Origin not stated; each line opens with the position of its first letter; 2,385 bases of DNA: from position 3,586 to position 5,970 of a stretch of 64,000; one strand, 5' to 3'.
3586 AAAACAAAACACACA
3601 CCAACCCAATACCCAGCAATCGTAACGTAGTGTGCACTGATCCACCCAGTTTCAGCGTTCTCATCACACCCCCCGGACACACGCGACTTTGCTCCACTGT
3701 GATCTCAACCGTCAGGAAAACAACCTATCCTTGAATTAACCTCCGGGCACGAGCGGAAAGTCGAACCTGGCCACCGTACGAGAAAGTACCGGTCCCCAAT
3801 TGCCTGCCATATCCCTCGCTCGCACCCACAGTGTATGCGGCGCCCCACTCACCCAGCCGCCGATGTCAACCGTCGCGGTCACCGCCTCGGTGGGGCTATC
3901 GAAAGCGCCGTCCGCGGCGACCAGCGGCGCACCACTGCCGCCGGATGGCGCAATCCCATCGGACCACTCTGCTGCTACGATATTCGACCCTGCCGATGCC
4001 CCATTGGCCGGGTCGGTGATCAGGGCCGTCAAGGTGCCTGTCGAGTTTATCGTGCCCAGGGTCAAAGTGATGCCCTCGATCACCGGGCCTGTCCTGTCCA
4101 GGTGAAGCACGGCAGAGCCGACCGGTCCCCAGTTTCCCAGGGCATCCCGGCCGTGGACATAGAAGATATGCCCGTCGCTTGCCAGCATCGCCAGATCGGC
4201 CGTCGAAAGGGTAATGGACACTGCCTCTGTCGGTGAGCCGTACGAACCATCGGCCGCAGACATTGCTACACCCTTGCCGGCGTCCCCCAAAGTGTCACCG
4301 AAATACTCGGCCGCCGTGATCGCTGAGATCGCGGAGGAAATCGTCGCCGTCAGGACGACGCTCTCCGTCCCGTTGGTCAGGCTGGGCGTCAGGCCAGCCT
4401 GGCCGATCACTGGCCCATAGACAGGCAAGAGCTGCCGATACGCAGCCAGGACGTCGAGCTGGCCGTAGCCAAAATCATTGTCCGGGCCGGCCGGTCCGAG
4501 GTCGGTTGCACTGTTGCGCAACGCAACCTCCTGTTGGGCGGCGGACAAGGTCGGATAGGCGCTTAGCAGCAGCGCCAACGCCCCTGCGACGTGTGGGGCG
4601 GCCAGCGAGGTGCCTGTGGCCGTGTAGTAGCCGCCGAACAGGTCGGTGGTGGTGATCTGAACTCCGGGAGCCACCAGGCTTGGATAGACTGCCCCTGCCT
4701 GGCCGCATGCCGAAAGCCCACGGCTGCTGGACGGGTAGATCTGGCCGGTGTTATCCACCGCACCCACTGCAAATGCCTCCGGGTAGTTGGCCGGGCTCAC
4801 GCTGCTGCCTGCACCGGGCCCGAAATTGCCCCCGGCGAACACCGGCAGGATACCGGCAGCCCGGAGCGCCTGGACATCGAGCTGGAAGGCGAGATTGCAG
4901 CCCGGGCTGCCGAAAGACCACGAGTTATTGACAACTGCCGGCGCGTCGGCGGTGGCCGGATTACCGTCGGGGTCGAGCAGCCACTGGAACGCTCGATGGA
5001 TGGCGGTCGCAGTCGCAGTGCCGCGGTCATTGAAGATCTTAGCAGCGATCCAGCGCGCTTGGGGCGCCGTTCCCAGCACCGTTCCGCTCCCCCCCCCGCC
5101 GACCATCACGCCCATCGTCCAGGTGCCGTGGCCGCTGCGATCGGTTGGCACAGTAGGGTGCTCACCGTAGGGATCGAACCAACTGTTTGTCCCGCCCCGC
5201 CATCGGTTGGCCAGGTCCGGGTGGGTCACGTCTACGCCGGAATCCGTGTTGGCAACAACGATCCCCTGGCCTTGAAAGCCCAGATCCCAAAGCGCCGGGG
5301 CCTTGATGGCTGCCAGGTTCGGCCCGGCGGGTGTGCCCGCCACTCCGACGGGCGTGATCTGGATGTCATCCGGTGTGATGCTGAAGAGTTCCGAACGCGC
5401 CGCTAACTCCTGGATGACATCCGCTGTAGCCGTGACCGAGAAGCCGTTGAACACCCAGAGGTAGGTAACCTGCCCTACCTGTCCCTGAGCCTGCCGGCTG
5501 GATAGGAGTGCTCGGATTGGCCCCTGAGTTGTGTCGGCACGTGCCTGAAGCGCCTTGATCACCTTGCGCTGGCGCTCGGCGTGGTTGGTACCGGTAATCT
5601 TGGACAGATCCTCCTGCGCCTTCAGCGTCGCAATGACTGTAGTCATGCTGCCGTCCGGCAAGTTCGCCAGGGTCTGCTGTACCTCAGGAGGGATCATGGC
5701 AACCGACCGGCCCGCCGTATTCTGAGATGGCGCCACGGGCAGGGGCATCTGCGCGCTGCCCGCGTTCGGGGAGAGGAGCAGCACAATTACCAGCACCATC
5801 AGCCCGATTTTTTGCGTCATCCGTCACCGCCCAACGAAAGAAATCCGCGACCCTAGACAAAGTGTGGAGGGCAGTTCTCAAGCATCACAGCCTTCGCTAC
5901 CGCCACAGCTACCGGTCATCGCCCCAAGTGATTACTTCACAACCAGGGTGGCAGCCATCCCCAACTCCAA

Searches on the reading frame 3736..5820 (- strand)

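Call 48: search_protein_families(library=pfam, proteins=[window:3736-5820:-], max_evalue=0.001)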
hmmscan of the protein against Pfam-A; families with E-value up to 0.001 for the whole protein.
window:3736-5820:- (694 aa): 1 family
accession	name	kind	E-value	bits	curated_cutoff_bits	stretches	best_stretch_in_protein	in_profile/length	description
PF00082.27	Peptidase_S8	-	2.5e-46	158.7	21.8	1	184-453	1-288/288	Subtilase family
